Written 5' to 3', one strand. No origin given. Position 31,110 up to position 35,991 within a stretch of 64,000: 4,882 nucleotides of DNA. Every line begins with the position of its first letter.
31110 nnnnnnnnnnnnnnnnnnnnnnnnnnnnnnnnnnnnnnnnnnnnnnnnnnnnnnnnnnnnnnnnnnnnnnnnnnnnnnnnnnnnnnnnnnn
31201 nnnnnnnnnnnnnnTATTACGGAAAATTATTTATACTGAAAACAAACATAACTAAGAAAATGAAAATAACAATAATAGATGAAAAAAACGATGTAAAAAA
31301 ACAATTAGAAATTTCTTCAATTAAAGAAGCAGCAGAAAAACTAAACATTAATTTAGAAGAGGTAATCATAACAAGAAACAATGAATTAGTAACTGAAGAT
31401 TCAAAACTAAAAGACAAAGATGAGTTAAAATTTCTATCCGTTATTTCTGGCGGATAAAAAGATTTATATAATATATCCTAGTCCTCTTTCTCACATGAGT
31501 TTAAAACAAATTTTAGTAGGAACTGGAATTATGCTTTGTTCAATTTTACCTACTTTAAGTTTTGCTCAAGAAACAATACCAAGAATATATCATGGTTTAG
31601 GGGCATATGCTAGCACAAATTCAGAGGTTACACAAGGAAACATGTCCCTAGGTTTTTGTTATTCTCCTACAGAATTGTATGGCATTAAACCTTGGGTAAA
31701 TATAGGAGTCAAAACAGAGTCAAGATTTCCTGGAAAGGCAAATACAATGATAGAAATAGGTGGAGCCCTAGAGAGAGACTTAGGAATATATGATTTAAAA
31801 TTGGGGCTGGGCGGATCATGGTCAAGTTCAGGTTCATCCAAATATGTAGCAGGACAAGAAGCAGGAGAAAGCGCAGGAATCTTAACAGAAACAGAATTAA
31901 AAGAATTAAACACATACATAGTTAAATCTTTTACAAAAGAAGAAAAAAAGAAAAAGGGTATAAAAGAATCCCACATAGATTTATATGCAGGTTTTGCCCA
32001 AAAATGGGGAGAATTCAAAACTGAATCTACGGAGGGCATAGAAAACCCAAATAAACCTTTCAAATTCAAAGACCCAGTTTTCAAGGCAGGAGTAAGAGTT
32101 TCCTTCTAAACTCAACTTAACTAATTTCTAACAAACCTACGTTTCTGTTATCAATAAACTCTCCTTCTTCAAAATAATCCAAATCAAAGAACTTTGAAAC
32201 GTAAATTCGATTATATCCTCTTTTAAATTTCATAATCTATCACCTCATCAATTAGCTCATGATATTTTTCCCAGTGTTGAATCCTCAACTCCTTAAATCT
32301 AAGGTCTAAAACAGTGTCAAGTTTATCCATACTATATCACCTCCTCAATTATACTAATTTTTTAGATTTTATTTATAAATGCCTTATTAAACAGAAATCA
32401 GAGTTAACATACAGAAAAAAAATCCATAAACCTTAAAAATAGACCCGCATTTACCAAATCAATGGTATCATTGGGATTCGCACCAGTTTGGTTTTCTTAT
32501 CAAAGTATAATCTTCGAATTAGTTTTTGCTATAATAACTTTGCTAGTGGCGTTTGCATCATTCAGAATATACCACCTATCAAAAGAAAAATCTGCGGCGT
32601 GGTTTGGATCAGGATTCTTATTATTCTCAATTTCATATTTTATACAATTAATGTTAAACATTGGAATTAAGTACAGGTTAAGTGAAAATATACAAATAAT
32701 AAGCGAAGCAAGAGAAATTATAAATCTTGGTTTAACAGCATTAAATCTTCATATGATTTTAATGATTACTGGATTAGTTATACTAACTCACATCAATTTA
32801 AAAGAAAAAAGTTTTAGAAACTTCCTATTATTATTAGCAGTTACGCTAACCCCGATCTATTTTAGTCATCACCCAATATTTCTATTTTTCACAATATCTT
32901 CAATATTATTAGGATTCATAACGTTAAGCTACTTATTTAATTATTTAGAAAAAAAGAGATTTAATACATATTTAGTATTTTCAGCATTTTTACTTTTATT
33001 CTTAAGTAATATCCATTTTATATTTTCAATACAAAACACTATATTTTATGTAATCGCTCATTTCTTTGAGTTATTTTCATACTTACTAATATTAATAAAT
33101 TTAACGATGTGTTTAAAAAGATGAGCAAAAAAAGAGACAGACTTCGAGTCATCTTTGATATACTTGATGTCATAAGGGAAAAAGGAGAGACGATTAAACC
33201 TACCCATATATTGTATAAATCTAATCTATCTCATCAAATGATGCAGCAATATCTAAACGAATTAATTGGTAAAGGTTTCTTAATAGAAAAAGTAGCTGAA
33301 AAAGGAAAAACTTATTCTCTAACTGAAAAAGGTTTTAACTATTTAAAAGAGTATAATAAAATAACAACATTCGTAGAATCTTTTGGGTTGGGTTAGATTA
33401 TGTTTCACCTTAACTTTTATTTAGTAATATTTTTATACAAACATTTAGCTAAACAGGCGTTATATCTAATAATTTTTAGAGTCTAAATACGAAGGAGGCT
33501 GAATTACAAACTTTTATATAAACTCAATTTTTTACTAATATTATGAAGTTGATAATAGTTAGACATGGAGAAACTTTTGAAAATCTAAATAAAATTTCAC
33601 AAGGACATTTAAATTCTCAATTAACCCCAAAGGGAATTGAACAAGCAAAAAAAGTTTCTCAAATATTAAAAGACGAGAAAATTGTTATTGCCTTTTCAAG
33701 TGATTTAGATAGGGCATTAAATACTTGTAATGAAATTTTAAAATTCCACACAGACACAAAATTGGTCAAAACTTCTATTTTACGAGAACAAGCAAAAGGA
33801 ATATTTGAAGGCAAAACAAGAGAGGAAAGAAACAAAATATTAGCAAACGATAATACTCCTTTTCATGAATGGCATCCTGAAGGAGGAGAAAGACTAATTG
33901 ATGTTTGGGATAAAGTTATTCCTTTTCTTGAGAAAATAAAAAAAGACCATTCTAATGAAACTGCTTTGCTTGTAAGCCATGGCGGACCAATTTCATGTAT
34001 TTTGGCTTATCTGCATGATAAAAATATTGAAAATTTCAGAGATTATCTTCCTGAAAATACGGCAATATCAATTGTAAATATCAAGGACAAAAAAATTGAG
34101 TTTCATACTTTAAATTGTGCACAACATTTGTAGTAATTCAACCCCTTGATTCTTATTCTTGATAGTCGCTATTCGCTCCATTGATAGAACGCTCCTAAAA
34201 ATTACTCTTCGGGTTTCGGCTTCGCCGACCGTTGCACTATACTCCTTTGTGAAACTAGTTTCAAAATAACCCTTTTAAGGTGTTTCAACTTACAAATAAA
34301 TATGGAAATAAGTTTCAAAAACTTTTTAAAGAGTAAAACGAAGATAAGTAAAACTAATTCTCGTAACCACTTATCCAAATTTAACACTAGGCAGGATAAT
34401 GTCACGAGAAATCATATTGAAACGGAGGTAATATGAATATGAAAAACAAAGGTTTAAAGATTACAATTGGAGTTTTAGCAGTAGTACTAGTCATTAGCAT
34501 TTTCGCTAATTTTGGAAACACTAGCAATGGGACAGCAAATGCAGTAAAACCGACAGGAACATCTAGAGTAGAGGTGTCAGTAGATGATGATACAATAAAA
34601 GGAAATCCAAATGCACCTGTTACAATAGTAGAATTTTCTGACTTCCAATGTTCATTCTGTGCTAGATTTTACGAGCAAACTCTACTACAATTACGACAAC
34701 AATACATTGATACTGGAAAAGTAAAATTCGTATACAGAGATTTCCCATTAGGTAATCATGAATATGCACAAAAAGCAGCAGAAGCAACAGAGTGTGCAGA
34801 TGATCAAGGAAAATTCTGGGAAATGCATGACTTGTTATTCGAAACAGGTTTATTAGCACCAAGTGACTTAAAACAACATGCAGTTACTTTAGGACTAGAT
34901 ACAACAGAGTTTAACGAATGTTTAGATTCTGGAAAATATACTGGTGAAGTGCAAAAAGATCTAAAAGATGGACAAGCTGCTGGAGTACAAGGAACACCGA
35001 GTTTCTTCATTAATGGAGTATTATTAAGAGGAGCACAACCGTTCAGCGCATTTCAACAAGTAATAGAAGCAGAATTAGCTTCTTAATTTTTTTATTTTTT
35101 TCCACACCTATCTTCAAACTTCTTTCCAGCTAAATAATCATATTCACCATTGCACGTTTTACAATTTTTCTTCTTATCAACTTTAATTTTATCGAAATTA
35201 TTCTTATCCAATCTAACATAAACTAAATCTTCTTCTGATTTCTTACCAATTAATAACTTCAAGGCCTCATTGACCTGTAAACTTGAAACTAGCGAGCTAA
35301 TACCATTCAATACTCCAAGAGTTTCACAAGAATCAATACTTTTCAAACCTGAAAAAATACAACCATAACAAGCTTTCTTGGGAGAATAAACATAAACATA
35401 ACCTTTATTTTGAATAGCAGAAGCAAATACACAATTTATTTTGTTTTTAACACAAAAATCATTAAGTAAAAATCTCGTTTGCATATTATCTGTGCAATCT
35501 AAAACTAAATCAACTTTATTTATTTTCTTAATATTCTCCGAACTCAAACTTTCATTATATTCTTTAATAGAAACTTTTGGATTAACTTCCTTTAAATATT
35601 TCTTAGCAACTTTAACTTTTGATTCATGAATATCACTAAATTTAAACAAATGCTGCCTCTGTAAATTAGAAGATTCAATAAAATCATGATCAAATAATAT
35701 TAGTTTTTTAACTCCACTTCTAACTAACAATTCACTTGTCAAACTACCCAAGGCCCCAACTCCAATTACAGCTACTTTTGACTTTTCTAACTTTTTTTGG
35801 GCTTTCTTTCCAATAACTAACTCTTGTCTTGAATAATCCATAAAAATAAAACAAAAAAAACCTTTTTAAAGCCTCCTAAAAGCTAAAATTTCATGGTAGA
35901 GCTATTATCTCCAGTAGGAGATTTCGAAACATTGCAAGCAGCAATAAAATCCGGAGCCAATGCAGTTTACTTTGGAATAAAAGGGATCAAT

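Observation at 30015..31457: TtuA/NcsA-type tRNA thiolase coupled to a PQ-loop membrane protein and a GlyGly-ended Ubl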

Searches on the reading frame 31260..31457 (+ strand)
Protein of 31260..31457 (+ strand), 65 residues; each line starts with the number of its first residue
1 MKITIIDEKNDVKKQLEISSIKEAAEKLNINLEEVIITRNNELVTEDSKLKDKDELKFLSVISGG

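Call 3: search_protein_families(library=pfam, proteins=[window:31260-31457:+], max_evalue=0.01)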
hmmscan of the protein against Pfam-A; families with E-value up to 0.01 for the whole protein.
window:31260-31457:+ (65 aa): 1 family
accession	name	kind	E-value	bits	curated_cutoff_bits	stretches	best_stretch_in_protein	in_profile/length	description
PF02597.26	ThiS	-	9.4e-08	32.9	22.5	1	16-65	19-76/76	ThiS family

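Call 4: search_protein_families(library=ncbifam, proteins=[window:31260-31457:+], max_evalue=0.01)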
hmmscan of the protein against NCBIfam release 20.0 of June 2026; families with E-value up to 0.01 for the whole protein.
window:31260-31457:+ (65 aa): 5 families
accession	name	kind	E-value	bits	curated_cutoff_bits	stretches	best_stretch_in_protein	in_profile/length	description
NF005028.0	PRK06437.1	equivalog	8.1e-06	25.9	85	1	4-65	3-67/67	hypothetical protein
TIGR01683.1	thiS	equivalog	0.00053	20.3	37.45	1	4-65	2-64/64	sulfur carrier protein ThiS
NF006231.0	PRK08364.1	equivalog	0.0034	17.7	80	1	21-65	26-70/70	sulfur carrier protein ThiS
TIGR01682.1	moaD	equivalog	0.0044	17.8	66.15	1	18-65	32-80/80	molybdopterin converting factor subunit 1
TIGR01687.1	moaD_arch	subfamily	0.0073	16.8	49.5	0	29-65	50-88/88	MoaD family protein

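Call 34: search_solved_structures(query=window:31260-31457:+, max_evalue=1, show_alignments=2)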
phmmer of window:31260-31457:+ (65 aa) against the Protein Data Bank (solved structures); distinct sequences matched with E-value up to 1: 7.
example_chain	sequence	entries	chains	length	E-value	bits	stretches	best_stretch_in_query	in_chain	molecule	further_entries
5ztb_E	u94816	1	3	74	9.3e-06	28.9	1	19-65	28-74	Sulfur carrier protein TtuB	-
5gha_E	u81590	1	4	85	6.5e-05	26.2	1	14-64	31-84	Sulfur Carrier TtuB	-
1ryj_A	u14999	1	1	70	0.0008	22.8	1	1-65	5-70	unknown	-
5lda_B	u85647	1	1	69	0.0037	20.7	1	17-65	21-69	SAMP2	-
1rws_A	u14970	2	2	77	0.0055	20.2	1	17-65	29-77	hypothetical protein PF1061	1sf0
2cu3_A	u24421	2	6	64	0.58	13.9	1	13-65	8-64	unknown function protein | Putative thiamine biosynthesis protein ThiS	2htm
4p9f_A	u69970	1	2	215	0.78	13.5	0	6-35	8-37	HTH-type transcriptional regulator mcbR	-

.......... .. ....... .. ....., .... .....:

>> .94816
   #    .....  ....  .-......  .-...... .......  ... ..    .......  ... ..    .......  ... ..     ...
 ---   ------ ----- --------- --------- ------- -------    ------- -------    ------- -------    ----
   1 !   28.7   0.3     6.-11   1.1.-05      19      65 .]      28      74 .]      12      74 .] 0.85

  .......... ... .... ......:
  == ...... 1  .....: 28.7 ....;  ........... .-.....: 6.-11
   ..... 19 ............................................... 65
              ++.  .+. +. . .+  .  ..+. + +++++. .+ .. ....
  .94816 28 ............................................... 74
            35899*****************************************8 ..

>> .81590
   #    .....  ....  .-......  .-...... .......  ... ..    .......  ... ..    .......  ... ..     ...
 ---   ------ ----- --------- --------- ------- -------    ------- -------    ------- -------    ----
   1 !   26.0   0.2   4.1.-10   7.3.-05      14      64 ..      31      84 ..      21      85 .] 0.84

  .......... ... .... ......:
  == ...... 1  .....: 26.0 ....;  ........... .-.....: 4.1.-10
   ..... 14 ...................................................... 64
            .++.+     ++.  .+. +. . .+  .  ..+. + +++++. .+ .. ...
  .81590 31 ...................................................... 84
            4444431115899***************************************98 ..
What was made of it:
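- On TtuB/SAMP2/Urm1-type ubiquitin-fold sulfur carrier: Best PDB hit is TtuB at 9.3e-06 (call 34).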

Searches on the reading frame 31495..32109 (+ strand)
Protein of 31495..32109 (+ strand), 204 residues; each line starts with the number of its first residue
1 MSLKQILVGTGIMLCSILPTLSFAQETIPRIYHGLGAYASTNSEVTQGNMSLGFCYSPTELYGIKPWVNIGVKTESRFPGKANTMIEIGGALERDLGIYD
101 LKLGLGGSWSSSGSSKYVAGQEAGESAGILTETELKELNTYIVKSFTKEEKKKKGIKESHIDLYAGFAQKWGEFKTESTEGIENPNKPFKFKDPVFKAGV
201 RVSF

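Call 3: search_protein_families(library=pfam, proteins=[window:31495-32109:+], max_evalue=0.01)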
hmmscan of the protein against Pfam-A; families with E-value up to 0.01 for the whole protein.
window:31495-32109:+ (204 aa): 0 families

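Call 4: search_protein_families(library=ncbifam, proteins=[window:31495-32109:+], max_evalue=0.01)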
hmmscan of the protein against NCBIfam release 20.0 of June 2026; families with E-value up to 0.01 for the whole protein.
window:31495-32109:+ (204 aa): 1 family
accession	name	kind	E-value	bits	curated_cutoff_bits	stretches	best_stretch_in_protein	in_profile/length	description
NF045981.1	MSC0775_fam_LP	subfamily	0.0042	15.6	250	1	136-194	668-725/740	MSC_0775 family lipoprotein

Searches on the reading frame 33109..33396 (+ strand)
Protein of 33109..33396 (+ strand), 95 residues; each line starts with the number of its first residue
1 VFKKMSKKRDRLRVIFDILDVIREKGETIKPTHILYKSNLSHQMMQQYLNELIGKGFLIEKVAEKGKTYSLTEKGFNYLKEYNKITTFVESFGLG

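Call 3: search_protein_families(library=pfam, proteins=[window:33109-33396:+], max_evalue=0.01)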
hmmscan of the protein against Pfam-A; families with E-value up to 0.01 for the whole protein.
window:33109-33396:+ (95 aa): 4 families
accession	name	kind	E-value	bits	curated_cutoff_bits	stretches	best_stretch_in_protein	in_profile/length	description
PF14947.12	HTH_45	-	1.6e-19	70.1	25.5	1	8-87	1-74/77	Winged helix-turn-helix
PF14277.12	DUF4364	-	6.6e-05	23.2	26.9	1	36-82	27-73/162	Domain of unknown function (DUF4364)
PF08100.18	Dimerisation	-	0.00014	22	25.6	1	17-80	29-92/93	O-methyltransferase dimerisation domain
PF09382.16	RQC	-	0.0062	16.8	23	1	39-87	58-105/114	RQC domain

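Call 4: search_protein_families(library=ncbifam, proteins=[window:33109-33396:+], max_evalue=0.01)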
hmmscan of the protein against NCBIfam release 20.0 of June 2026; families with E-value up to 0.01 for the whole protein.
window:33109-33396:+ (95 aa): 2 families
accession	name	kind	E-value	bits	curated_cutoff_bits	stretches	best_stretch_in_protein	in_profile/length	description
NF053610.1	Sso10a_fam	subfamily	4.2e-18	65.1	60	1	9-79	1-64/64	Sso10a family chromatin protein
NF003210.0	PRK04172.1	equivalog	0.0094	14.8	350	0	18-81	11-72/496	phenylalanine--tRNA ligase subunit alpha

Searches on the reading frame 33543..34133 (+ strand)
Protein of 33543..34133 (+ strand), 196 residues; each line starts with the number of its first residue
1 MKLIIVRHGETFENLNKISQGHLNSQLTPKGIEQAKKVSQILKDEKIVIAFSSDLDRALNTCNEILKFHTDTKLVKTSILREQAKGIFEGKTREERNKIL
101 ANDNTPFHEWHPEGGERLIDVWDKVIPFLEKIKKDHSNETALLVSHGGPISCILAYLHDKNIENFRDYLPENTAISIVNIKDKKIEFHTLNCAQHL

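Call 3: search_protein_families(library=pfam, proteins=[window:33543-34133:+], max_evalue=0.01)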
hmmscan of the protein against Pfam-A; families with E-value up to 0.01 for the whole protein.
window:33543-34133:+ (196 aa): 1 family
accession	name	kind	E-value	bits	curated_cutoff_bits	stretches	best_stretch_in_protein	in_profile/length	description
PF00300.27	His_Phos_1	-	4.4e-46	157.4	21.7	1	3-192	1-193/194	Histidine phosphatase superfamily (branch 1)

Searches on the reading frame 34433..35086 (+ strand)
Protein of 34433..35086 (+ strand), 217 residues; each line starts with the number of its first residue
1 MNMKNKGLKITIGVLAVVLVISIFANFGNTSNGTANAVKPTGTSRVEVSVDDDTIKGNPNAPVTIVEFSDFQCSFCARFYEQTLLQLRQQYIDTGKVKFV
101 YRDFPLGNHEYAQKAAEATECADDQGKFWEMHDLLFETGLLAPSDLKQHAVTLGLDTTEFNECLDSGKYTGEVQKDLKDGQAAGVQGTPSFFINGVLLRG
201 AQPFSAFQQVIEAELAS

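Call 3: search_protein_families(library=pfam, proteins=[window:34433-35086:+], max_evalue=0.01)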
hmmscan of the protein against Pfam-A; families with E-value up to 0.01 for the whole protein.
window:34433-35086:+ (217 aa): 3 families
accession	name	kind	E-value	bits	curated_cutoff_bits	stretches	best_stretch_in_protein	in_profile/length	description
PF13462.12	Thioredoxin_4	-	5.1e-39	134.5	23.2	1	52-212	4-164/165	Thioredoxin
PF01323.26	DSBA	-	4.5e-22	79.2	25.6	1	64-211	1-190/191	DSBA-like thioredoxin domain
PF13098.12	Thioredoxin_2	-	2.7e-05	24.9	27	1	63-210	7-103/104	Thioredoxin-like domain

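Call 42: search_protein_families(library=ncbifam, proteins=[window:34433-35086:+], max_evalue=0.001)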
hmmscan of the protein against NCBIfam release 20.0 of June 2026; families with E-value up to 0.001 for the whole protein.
window:34433-35086:+ (217 aa): 3 families
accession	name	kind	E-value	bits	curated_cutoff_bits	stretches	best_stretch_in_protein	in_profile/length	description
NF041057.1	Rcas_1661_fam_Se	equivalog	5.5e-44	150.6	190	1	37-213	62-246/247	Rcas_1661 family thioredoxin-like (seleno)lipoprotein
NF047695.1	ThlDiSintDsbAHaem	equivalog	1.2e-05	24.8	290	1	54-196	31-176/206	thiol:disulfide interchange protein DsbA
NF008657.0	PRK11657.1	equivalog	9.4e-05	21.8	124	1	56-133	112-183/251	thiol:disulfide interchange protein DsbG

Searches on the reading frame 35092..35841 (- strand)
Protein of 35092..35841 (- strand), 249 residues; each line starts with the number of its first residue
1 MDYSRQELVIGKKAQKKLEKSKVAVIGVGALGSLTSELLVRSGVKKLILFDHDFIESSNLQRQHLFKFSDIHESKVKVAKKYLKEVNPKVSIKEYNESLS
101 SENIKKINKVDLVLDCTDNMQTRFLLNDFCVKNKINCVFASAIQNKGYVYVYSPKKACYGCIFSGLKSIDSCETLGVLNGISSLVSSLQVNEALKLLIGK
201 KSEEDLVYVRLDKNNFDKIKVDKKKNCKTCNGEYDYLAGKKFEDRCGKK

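Call 3: search_protein_families(library=pfam, proteins=[window:35092-35841:-], max_evalue=0.01)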
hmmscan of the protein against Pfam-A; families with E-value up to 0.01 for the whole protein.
window:35092-35841:- (249 aa): 4 families
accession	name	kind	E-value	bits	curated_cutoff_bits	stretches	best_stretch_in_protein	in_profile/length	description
PF00899.27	ThiF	-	5.8e-66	222.5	28.1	1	3-228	1-237/238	ThiF family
PF01488.26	Shikimate_DH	-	0.00082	19.9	24.3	1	12-83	4-73/138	Shikimate / quinate 5-dehydrogenase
PF02558.23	ApbA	-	0.0027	17.8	22.2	1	23-128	1-85/150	Ketopantoate reductase PanE/ApbA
PF03447.22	NAD_binding_3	-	0.0078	17.4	24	0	27-142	1-90/116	Homoserine dehydrogenase, NAD binding domain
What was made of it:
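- On TtuB/SAMP2/Urm1-type ubiquitin-fold sulfur carrier: A ThiF-family E1 is present at 35092-35841 (call 3).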

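Call 4: search_protein_families(library=ncbifam, proteins=[window:35092-35841:-], max_evalue=0.01)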
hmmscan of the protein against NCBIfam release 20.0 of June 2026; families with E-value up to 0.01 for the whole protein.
window:35092-35841:- (249 aa): 29 families (the best 25 are shown)
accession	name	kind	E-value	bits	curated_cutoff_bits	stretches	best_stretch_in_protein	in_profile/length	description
TIGR02356.1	adenyl_thiF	equivalog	4.2e-58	196.1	275.25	1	3-197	2-203/203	thiazole biosynthesis adenylyltransferase ThiF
NF006444.0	PRK08762.1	equivalog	2.9e-52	177.6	449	1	10-246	137-383/387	molybdopterin-synthase adenylyltransferase MoeB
NF009123.0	PRK12475.1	subfamily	6.2e-49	167.1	510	1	3-235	5-250/338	MoeB/ThiF family adenylyltransferase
NF004281.0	PRK05690.1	subfamily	7e-49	166.3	266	1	3-231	13-249/250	molybdopterin-synthase adenylyltransferase MoeB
TIGR02355.1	moeB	equivalog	1.7e-43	148.7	376.55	1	12-230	16-240/240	molybdopterin-synthase adenylyltransferase MoeB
NF047750.1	SAMPActivE1UbaA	equivalog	2.2e-42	145.3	450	1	10-246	22-265/270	SAMP-activating enzyme E1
NF006204.0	PRK08328.1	equivalog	2.3e-35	122.3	339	1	3-220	10-230/231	hypothetical protein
NF005902.0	PRK07878.1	equivalog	4.8e-35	121.2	647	1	3-236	23-269/392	adenylyltransferase/sulfurtransferase MoeZ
NF005646.0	PRK07411.1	equivalog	1e-32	113.8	633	1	10-223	28-248/390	molybdopterin-synthase adenylyltransferase MoeB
NF006395.0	PRK08644.1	equivalog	1.2e-31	110.1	159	1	11-145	21-157/215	sulfur carrier protein ThiS adenylyltransferase ThiF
NF004111.0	PRK05600.1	equivalog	8.5e-31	107.4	437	1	11-199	32-228/371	ThiF family adenylyltransferase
TIGR02354.1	thiF_fam2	equivalog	4.5e-26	92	152.2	1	11-132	12-133/200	thiamine biosynthesis protein ThiF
NF006077.0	PRK08223.1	equivalog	7.8e-20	71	266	1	3-165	11-176/296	hypothetical protein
TIGR01408.1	Ube1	subfamily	2.7e-17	61.8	750.05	1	3-142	7-143/1008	ubiquitin-activating enzyme E1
NF058523.1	6A-MBL_cap2_3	equivalog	3.6e-16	58.9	320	1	16-142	295-424/665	anti-phage 6A-MBL system cap2_3 protein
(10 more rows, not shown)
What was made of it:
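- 35092..35841 (-): ThiF/MoeB/UbaA-type E1-like adenylyltransferase, 249 aa, no rhodanese domain. Probable activator of the Ubl. Calls 3, 4 (ThiF 5.8e-66; the SAMP-activating E1 UbaA model matches at 2.2e-42, below its cut-off).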
